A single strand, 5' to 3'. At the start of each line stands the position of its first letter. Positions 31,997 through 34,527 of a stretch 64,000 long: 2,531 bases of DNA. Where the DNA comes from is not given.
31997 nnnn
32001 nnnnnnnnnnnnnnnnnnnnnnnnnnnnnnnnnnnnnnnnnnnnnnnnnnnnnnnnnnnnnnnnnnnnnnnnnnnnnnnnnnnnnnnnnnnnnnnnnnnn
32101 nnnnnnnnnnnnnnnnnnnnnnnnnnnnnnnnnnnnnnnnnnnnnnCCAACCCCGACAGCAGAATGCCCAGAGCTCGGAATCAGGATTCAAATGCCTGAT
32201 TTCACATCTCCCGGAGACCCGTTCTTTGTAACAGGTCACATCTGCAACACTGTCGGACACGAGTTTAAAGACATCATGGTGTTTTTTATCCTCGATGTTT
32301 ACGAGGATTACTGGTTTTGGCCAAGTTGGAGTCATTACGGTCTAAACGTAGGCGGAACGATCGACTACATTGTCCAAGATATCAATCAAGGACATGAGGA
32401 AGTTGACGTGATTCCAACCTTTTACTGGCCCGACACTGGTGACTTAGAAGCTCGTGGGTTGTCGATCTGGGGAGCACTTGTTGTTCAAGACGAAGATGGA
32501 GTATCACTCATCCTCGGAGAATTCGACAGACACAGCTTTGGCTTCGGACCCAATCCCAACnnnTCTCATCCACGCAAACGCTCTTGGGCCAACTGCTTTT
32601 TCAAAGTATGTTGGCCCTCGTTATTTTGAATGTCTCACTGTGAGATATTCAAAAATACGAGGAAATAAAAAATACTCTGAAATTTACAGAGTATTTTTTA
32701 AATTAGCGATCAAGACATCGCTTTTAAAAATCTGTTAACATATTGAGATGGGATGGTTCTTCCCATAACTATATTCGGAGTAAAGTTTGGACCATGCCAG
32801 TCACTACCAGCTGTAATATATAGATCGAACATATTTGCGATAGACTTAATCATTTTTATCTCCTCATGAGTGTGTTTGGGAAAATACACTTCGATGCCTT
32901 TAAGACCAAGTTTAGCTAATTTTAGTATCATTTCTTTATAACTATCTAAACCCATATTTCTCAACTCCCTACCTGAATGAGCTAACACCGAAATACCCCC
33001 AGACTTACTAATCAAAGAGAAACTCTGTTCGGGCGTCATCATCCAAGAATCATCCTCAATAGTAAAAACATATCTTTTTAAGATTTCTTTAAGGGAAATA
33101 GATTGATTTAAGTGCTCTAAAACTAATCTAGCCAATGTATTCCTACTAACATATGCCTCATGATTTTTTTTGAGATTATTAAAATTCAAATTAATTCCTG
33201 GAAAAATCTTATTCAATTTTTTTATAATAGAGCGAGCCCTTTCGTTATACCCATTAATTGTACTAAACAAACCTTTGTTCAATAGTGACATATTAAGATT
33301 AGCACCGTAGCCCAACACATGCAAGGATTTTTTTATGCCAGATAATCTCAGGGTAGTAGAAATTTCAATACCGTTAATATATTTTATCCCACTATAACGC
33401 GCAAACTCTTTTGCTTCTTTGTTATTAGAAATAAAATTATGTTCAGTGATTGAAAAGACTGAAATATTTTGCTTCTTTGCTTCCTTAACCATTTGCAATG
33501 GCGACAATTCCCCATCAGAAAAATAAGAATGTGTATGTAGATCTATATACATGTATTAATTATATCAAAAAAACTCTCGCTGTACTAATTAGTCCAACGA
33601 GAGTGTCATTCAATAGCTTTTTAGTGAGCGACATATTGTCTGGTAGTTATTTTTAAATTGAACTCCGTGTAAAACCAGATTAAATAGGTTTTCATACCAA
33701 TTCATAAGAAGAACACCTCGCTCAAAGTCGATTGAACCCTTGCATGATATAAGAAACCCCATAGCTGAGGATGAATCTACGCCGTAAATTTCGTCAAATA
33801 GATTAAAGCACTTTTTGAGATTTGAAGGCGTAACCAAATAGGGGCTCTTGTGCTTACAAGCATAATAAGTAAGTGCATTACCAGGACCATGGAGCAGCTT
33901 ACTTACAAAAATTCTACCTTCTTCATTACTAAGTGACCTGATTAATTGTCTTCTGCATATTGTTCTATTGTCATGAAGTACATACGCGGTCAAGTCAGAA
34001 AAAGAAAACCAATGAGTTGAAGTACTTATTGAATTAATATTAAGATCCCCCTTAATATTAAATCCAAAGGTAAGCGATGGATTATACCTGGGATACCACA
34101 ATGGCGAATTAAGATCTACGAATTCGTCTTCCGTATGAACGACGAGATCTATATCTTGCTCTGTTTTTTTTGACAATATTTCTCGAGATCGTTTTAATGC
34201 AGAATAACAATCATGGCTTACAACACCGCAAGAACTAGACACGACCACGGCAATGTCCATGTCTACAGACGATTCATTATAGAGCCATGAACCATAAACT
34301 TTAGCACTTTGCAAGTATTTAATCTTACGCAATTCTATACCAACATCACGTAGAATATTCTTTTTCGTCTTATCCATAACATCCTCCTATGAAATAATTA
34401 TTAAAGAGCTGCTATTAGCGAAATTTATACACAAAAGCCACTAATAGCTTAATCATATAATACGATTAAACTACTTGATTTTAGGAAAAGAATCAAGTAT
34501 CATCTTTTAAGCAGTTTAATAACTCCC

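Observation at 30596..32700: Compositionally foreign GC-rich gene for a secreted PPC / CBM-like protein with Thr-Pro linkers (probable horizontal acquisition)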

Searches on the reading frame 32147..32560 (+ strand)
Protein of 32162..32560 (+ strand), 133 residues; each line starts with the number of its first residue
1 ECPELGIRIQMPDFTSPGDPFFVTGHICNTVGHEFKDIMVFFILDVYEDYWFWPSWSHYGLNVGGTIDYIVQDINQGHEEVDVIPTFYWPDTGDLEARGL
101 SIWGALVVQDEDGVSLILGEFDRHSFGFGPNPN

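Call 13: find_homologous_proteins(query=window:32162-32560:+, max_evalue=0.001)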
Query seq(133 aa): 3 candidates shared short words with the query, none scored E <= 0.001.

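Call 17: search_protein_families(library=pfam, proteins=[window:32162-32560:+], max_evalue=10)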
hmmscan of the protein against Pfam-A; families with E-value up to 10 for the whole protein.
seq(133 aa): 0 families

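Call 37: search_protein_families(library=pfam, alignment_id=A1, max_evalue=0.01)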
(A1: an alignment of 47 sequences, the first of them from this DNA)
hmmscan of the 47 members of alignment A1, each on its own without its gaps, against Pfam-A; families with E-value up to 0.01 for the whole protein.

A. member 1, seq(138 aa): 0 families

B. families by the number of members that match (of 47 scanned): 1 family
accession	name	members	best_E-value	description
PF00207.28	A2M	1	0.00015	Alpha-2-macroglobulin family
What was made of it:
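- Closest known: CARDB domain. Same: One of 47 family members weakly hits Pfam A2M (call 37).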

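Call 38: search_solved_structures(query=A1, max_evalue=10)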
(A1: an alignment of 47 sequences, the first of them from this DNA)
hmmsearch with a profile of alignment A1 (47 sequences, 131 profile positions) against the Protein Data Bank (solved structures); distinct sequences matched with E-value up to 10: 6.
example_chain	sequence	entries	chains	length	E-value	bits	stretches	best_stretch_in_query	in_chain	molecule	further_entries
5gje_A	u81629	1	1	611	1.1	12.2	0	40-64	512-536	Low-density lipoprotein receptor-related protein 6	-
8ffe_A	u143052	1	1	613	1.1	12.2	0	40-64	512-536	Low-density lipoprotein receptor-related protein 6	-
4dg6_A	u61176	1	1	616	1.1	12.1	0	40-64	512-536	Low-density lipoprotein receptor-related protein 6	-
6l6r_A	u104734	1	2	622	1.2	12.1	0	40-64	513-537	Low-density lipoprotein receptor-related protein 6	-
3s94_A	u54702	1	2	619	1.2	12.1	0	40-64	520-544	Low-density lipoprotein receptor-related protein 6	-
8ctg_C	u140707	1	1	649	1.4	11.9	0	78-109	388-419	Low-density lipoprotein receptor-related protein 6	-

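Call 47: predict_structure(alignment_id=A1)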
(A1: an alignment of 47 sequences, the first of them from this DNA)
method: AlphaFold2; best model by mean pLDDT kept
length: 138 residues; sequences in the alignment: 47
mean_pLDDT: 95.8   pTM: 0.88
mean pLDDT of the five models: 95.8, 95.5, 95.5, 95.2, 94.7
residues with pLDDT >= 90: 131; 70-90: 2; 50-70: 5; < 50: 0
segments of 3 or more residues with pLDDT < 50: none
pLDDT, mean of each block of 10 residues (from residue 1): 80 97 98 97 98 98 97 98 97 97 98 96 98 90
secondary structure, 60 per line:
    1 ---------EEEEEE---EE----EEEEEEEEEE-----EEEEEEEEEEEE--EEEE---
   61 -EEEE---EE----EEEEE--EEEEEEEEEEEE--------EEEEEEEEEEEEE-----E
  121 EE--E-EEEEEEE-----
elements in order: E10-15 E25-34 E40-51 E54-57 E62-65 E75-79 E82-93 E102-114 E120-122 E127-133
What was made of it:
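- The AF2 model has pLDDT 95.8 and is all-beta (call 47). The C domain models at pLDDT 95.8 (call 47).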

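Call 51: fold_search(model_id=the predicted structure, library=pdb)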
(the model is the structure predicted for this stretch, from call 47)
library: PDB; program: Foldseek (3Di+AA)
matches with E <= 10: 1868; with E <= 0.001: 2
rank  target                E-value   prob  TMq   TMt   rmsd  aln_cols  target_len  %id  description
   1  2kl6_MODEL_1_A        5.6e-04  1.00  0.49  0.60   6.4       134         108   14  Solution NMR structure of the CARDB domain of PF1109 from Pyrococcus furiosus. Northeast Structural Genomics C (released 2009-08-25)
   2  3idu_B                6.2e-04  1.00  0.46  0.55   7.0       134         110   16  Crystal Structure of the CARDB domain of the PF1109 protein in complex with di-metal ions from Pyrococcus furiosus, No (released 2009-08-04)
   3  3idu_A                1.4e-03  1.00  0.50  0.57   6.0       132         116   14  Crystal Structure of the CARDB domain of the PF1109 protein in complex with di-metal ions from Pyrococcus furiosus, No (released 2009-08-04)
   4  5cl2_A                1.5e-03  1.00  0.37  0.24   7.8       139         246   14  Crystal structure of Spo0M, sporulation control protein, from Bacillus subtilis. (released 2015-12-16)
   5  5cl2_B                2.1e-03  1.00  0.37  0.25   7.5       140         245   12  Crystal structure of Spo0M, sporulation control protein, from Bacillus subtilis. (released 2015-12-16)
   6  2vo8                  2.5e-03  1.00  0.43  0.43   7.8       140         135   14  Cohesin module from Clostridium perfringens ATCC13124 family 33 glycoside hydrolase. (released 2008-09-02)
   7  5axg_A                2.8e-03  1.00  0.50  0.15   4.8       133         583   11  Crystal structure of thermophilic dextranase from Thermoanaerobacter pseudethanolicus (released 2015-11-11)
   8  5axg_B                3.1e-03  1.00  0.46  0.14   5.0       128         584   11  Crystal structure of thermophilic dextranase from Thermoanaerobacter pseudethanolicus (released 2015-11-11)
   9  5axh_A                3.3e-03  1.00  0.48  0.14   4.9       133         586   11  Crystal structure of thermophilic dextranase from Thermoanaerobacter pseudethanolicus, D312G mutant in complex with is (released 2015-11-11)
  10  3frp_G                4.5e-03  1.00  0.46  0.32   5.9       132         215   14  Crystal Structure of Cobra Venom Factor, a Co-factor for C3- and C5 convertase CVFBb (released 2009-04-28)
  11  3qzb                  4.5e-03  1.00  0.38  0.39  11.1       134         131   11  Crystal structure of a putative superoxide reductase (TM0658) from THERMOTOGA MARITIMA at 1.10 A resolution (released 2011-03-30)
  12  2pnd                  4.5e-03  0.95  0.31  0.34   8.3       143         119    7  Structure or murine CRIg (released 2007-05-01)
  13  3hrz_B                5.9e-03  0.98  0.34  0.23   9.1       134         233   11  Cobra Venom Factor (CVF) in complex with human factor B (released 2009-07-07)
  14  5axh_B                6.2e-03  1.00  0.43  0.13   5.5       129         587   10  Crystal structure of thermophilic dextranase from Thermoanaerobacter pseudethanolicus, D312G mutant in complex with is (released 2015-11-11)
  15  2jh2_A                6.5e-03  1.00  0.39  0.40  10.6       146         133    8  X-ray crystal structure of a cohesin-like module from Clostridium perfringens (released 2007-11-06)
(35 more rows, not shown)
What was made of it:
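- Closest known: CARDB domain. Same: These are the best fold matches of the confident C-domain model (E 6e-4, TM 0.46-0.60; call 51).
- The best fold matches are CARDB, cohesin and macroglobulin domains at TM about 0.5 (call 51).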

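Call 52: find_related_loci(query=A4, collection=genome_contigs, flank=6000)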
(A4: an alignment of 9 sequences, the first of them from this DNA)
Query A4 (138 aa) in genome_contigs; peptide patterns used: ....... (x = any residue, [..] = any of these).
161 stretches matched a pattern; 62 encode a relative of the query (tblastn E <= 1e-3); 61 distinct loci.
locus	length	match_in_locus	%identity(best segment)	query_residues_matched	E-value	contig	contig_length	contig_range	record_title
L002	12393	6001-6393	42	1-137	3e-28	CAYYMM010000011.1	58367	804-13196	MAG TPA_asm: uncultured bacterium isolate binchicken_co20_385 genome assembly, contig: NODE_1302_length_58367_cov_5.4778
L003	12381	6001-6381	43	1-133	4e-27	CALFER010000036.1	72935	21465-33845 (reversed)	MAG TPA_asm: uncultured bacterium isolate SRR3330210_bin.56_CONCOCT_v1.1_MAG genome assembly, contig: ERZ724080.354, who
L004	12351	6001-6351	45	2-119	3e-27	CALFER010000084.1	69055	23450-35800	MAG TPA_asm: uncultured bacterium isolate SRR3330210_bin.56_CONCOCT_v1.1_MAG genome assembly, contig: ERZ724080.395, who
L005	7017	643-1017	41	7-135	5e-27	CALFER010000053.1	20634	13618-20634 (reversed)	MAG TPA_asm: uncultured bacterium isolate SRR3330210_bin.56_CONCOCT_v1.1_MAG genome assembly, contig: ERZ724080.2551, wh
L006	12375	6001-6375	40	7-135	7e-27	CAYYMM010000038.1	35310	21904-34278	MAG TPA_asm: uncultured bacterium isolate binchicken_co20_385 genome assembly, contig: NODE_2628_length_35310_cov_5.6869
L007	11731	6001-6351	45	2-119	4e-27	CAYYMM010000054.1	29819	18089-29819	MAG TPA_asm: uncultured bacterium isolate binchicken_co20_385 genome assembly, contig: NODE_3314_length_29819_cov_5.9151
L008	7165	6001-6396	39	2-135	1e-24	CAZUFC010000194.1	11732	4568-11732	MAG TPA_asm: uncultured bacterium isolate SRP141376_co4_129 genome assembly, contig: NODE_9108_length_11732_cov_8.061231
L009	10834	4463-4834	44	8-135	6e-27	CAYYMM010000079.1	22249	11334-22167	MAG TPA_asm: uncultured bacterium isolate binchicken_co20_385 genome assembly, contig: NODE_4672_length_22249_cov_4.6802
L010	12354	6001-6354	39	10-135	5e-24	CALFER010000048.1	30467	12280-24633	MAG TPA_asm: uncultured bacterium isolate SRR3330210_bin.56_CONCOCT_v1.1_MAG genome assembly, contig: ERZ724080.1435, wh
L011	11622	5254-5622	39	9-135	8e-24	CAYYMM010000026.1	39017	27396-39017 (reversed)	MAG TPA_asm: uncultured bacterium isolate binchicken_co20_385 genome assembly, contig: NODE_2292_length_39017_cov_6.0646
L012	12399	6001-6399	34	1-135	1e-23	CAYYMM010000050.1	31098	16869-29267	MAG TPA_asm: uncultured bacterium isolate binchicken_co20_385 genome assembly, contig: NODE_3118_length_31098_cov_6.1081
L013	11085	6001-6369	38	10-136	3e-23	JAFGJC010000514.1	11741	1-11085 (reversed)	MAG: candidate division CSSED10-310 bacterium isolate Zod_Metabat.252 k87_14802845, whole genome shotgun sequence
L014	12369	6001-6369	39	9-135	2e-22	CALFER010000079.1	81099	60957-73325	MAG TPA_asm: uncultured bacterium isolate SRR3330210_bin.56_CONCOCT_v1.1_MAG genome assembly, contig: ERZ724080.293, who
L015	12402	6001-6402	33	2-135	1e-21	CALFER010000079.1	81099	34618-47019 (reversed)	MAG TPA_asm: uncultured bacterium isolate SRR3330210_bin.56_CONCOCT_v1.1_MAG genome assembly, contig: ERZ724080.293, who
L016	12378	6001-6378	38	1-135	5e-21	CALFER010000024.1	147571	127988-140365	MAG TPA_asm: uncultured bacterium isolate SRR3330210_bin.56_CONCOCT_v1.1_MAG genome assembly, contig: ERZ724080.117, who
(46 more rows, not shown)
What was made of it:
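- The genome scan used one exact peptide pattern (YWFWPSW), so the taxonomic distribution is a biased sample (call 52).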

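Call 70: search_protein_families(library=ncbifam, alignment_id=A1, max_evalue=0.01)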
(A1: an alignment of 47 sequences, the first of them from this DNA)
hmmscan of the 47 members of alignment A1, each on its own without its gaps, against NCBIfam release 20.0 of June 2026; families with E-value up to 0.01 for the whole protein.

A. member 1, seq(138 aa): 0 families

B. families by the number of members that match (of 47 scanned): 0 families
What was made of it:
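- On T9SS C-terminal sorting domain (TIGR04183 / PF18962): None of 47 C-domain sequences matches any Pfam or NCBIfam sorting domain (calls 37, 70).
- Closest known: C-terminal sorting or anchoring modules of extracellular proteins. Different: There is no sequence match to any curated sorting domain (calls 37, 70).
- No Pfam, NCBIfam or PDB sequence match (calls 37, 38, 70).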

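Call 85: fold_search(model_id=the predicted structure, library=viral)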
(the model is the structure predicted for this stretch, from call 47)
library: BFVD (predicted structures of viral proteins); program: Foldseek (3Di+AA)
matches with E <= 10: 685; with E <= 0.001: 0
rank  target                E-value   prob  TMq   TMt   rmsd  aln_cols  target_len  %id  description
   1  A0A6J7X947            3.2e-03  0.97  0.31  0.30   7.5       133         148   12  Uncharacterized protein [uncultured Caudovirales phage]
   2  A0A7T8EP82            3.4e-03  0.99  0.33  0.38   8.4       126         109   13  (no name in the UniProt tables at hand)
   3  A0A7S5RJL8            5.4e-03  1.00  0.39  0.31   7.2       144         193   13  (no name in the UniProt tables at hand)
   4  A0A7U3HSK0            7.4e-03  0.96  0.34  0.29   9.5       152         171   11  (no name in the UniProt tables at hand)
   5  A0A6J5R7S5            1.0e-02  0.63  0.28  0.08  27.8       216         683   10  Peptidase S8/S53 domain containing protein [uncultured Caudovirales phage]
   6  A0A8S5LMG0            1.1e-02  1.00  0.43  0.17   5.4       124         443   12  Uncharacterized protein [Siphoviridae sp. ctDuC3]
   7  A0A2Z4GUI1            1.1e-02  0.92  0.34  0.28  11.6       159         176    9  (no name in the UniProt tables at hand)
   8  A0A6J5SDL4            1.4e-02  1.00  0.44  0.28   7.9       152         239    9  DUF4384 domain-containing protein [uncultured Caudovirales phage]
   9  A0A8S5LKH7            1.4e-02  0.99  0.39  0.38   9.3       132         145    8  Uncharacterized protein [Siphoviridae sp. ctnhN1]
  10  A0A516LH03            1.5e-02  0.99  0.38  0.43   6.3       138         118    4  (no name in the UniProt tables at hand)
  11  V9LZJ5                2.1e-02  0.95  0.33  0.20   6.6       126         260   10  Uncharacterized protein [Vibrio phage VP4B]
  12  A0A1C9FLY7            2.3e-02  0.96  0.34  0.15   6.2       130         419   12  (no name in the UniProt tables at hand)
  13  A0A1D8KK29            2.3e-02  0.93  0.35  0.12   6.7       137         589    9  Virion structural protein [Synechococcus phage S-CAM3]
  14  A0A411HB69            2.9e-02  0.60  0.27  0.25  12.1       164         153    7  Uncharacterized protein [Homarus gammarus nudivirus]
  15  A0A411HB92            3.0e-02  0.96  0.38  0.33   5.9       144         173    9  Uncharacterized protein [Homarus gammarus nudivirus]
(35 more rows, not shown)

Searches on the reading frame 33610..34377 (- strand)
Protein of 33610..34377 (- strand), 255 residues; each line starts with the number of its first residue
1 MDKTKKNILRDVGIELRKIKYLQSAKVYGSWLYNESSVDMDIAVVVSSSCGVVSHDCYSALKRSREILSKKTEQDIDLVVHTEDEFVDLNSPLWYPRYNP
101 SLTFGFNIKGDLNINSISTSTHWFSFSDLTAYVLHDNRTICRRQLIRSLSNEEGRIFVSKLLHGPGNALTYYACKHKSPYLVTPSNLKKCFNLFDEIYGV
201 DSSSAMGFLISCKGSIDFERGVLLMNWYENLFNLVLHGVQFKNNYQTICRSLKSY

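Call 7: search_protein_families(library=pfam, proteins=[window:33610-34377:-], max_evalue=0.1)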
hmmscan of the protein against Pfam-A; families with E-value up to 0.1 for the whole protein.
window:33610-34377:- (255 aa): 1 family
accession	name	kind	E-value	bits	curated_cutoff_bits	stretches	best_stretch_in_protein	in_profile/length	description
PF18765.7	Polbeta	-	0.0077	16.8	26.9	1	20-81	11-69/93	Polymerase beta, Nucleotidyltransferase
